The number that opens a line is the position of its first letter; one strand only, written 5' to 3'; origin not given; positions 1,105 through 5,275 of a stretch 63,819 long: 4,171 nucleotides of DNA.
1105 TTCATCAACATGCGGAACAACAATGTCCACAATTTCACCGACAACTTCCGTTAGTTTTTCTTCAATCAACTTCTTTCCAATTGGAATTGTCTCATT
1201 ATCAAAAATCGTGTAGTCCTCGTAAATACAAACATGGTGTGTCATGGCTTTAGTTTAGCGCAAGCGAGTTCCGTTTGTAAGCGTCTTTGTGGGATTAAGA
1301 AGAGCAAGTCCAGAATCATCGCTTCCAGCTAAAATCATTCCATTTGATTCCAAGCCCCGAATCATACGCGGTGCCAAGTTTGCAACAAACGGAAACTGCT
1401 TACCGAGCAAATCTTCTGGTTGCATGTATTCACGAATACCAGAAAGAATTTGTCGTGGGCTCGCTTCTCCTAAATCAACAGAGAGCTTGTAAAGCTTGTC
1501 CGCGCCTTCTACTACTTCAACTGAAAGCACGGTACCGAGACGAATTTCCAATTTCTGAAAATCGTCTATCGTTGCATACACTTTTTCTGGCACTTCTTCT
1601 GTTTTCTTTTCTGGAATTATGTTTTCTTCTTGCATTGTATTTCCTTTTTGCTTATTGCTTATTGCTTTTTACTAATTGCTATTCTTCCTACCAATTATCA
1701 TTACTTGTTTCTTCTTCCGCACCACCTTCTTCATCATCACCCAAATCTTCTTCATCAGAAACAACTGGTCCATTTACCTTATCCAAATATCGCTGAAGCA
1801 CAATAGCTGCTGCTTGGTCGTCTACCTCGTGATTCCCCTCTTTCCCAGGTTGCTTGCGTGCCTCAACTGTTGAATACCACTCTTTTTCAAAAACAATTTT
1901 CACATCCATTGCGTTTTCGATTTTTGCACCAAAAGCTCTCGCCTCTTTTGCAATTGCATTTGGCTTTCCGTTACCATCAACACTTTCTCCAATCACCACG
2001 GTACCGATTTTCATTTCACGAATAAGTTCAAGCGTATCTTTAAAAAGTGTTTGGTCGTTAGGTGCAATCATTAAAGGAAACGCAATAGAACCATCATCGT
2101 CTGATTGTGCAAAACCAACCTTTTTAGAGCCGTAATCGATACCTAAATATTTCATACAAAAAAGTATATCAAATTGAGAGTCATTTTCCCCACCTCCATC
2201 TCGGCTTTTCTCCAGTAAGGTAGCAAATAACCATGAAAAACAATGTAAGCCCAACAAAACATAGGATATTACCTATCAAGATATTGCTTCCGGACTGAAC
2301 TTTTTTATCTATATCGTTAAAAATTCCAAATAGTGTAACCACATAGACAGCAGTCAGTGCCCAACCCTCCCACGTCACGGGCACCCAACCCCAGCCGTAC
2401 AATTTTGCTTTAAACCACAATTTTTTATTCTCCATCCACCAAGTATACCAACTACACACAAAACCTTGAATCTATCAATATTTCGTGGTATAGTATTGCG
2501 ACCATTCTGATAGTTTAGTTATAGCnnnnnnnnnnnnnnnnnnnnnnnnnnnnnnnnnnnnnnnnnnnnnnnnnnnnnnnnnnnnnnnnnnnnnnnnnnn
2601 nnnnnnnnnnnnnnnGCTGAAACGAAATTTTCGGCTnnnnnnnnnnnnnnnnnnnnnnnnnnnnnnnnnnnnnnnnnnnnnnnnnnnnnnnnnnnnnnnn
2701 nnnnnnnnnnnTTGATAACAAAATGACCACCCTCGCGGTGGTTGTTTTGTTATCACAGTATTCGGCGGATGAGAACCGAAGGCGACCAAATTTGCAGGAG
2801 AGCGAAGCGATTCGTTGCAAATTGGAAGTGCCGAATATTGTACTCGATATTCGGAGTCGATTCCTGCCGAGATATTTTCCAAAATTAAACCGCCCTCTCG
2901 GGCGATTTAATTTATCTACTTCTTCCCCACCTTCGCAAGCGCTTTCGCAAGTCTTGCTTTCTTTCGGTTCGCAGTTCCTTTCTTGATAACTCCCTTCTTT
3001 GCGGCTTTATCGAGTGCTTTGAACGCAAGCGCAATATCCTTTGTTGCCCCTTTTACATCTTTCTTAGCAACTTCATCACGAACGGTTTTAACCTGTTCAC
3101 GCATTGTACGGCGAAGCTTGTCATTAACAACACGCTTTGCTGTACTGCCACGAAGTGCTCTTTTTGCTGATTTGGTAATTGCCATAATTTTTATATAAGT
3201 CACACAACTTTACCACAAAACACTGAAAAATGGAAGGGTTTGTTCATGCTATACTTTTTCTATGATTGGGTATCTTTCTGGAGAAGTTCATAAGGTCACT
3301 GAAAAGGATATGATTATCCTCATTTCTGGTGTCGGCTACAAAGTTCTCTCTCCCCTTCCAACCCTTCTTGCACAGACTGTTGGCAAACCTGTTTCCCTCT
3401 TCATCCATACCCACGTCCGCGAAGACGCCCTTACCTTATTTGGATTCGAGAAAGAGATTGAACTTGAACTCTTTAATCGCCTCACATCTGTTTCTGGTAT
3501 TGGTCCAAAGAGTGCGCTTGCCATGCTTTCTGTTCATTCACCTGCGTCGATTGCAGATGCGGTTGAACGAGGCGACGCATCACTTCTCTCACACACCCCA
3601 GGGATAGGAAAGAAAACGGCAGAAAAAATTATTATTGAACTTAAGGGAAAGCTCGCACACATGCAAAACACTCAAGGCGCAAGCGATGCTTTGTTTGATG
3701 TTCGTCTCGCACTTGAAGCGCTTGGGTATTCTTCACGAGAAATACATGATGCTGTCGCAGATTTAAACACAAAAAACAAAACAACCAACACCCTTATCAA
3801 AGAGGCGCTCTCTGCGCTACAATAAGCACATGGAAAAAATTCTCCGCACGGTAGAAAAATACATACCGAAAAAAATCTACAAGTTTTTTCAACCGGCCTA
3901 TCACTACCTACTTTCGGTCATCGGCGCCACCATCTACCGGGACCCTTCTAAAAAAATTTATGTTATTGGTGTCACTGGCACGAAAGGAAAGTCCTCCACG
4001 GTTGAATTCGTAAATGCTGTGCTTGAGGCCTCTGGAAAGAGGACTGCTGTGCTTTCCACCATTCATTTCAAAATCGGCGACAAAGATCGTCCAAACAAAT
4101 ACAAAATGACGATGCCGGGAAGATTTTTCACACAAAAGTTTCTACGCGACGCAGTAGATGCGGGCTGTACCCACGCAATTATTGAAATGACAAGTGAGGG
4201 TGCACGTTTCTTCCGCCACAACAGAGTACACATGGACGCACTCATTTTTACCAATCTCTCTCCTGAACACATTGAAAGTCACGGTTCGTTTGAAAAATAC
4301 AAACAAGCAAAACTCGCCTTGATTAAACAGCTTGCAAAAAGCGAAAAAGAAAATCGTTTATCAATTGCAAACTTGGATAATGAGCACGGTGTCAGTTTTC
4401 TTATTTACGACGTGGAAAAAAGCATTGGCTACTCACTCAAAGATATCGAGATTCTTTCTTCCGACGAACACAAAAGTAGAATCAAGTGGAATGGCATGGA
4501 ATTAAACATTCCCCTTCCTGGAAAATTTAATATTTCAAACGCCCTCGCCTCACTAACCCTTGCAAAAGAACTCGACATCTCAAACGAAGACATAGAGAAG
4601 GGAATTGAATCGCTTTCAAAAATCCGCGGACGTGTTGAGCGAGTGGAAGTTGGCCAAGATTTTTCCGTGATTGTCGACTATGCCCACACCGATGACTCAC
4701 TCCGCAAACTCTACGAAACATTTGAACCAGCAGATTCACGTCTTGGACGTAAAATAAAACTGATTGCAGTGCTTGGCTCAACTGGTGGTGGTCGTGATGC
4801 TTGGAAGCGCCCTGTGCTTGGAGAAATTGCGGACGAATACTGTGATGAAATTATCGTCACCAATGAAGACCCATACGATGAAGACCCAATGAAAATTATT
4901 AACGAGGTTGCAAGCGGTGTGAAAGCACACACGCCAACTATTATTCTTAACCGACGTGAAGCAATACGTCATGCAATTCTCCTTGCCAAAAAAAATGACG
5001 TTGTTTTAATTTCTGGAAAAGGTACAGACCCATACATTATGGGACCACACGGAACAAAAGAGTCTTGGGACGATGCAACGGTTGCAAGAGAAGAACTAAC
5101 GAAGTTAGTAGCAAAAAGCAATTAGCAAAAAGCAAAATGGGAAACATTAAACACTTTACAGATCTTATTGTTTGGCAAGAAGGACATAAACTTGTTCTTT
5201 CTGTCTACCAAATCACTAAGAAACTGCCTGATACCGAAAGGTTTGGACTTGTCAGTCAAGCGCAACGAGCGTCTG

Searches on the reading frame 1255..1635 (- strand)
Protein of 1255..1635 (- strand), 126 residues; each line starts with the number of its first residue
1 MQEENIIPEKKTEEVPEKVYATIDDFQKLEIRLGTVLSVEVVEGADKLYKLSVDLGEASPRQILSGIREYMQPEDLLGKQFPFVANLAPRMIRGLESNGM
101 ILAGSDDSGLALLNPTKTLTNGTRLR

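Call 39: search_protein_families(library=pfam, proteins=[window:1255-1635:-], max_evalue=0.001)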
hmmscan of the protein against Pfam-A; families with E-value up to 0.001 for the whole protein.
window:1255-1635:- (126 aa): 1 family
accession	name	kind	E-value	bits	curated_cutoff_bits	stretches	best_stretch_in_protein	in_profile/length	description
PF01588.26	tRNA_bind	-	7e-26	90.6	27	1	31-124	1-96/96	Putative tRNA binding domain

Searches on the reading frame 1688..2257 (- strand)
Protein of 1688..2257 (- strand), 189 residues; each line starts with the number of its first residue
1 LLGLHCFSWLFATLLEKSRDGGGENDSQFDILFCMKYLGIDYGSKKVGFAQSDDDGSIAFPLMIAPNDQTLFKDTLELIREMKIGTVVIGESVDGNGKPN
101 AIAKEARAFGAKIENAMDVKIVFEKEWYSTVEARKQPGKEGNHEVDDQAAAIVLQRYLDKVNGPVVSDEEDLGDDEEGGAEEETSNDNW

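Call 39: search_protein_families(library=pfam, proteins=[window:1688-2257:-], max_evalue=0.001)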
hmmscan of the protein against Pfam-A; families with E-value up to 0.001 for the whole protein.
window:1688-2257:- (189 aa): 1 family
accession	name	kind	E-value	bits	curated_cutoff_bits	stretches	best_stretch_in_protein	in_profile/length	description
PF03652.20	RuvX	-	8.6e-25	88.1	29.2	1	35-159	1-133/134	Holliday junction resolvase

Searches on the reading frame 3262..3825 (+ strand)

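Call 39: search_protein_families(library=pfam, proteins=[window:3262-3825:+], max_evalue=0.001)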
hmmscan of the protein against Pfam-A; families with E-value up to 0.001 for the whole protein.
window:3262-3825:+ (187 aa): 7 families
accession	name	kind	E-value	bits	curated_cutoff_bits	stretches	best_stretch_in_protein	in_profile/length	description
PF01330.27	RuvA_N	-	1.9e-19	69.9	23.6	1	1-61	1-61/61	RuvA N terminal domain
PF14520.12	HHH_5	-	1.1e-17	64.6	27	1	71-128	1-56/57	Helix-hairpin-helix domain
PF07499.19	RuvA_C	-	5.6e-10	40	24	1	144-186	3-46/47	RuvA, C-terminal domain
PF21176.3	RecR_HhH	-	4.3e-05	23.7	27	0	110-124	9-23/45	RecR, helix-hairpin-helix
PF00633.29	HHH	-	9.2e-05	22.5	24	0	113-124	17-28/30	Helix-hairpin-helix motif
PF12836.13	HHH_3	-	0.00028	21.4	27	0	105-124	12-31/65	Helix-hairpin-helix motif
PF02371.22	Transposase_20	-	0.00074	20.3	21.3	0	107-136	2-30/87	Transposase IS116/IS110/IS902 family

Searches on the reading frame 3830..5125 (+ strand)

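Call 39: search_protein_families(library=pfam, proteins=[window:3830-5125:+], max_evalue=0.001)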
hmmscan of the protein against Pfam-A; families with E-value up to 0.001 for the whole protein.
window:3830-5125:+ (431 aa): 2 families
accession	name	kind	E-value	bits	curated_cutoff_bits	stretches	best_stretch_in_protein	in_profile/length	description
PF08245.18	Mur_ligase_M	-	1.5e-35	123.4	24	1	48-244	1-199/200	Mur ligase middle domain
PF02875.26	Mur_ligase_C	-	2.1e-24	87.2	28.4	1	267-398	1-127/127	Mur ligase, glutamate ligase domain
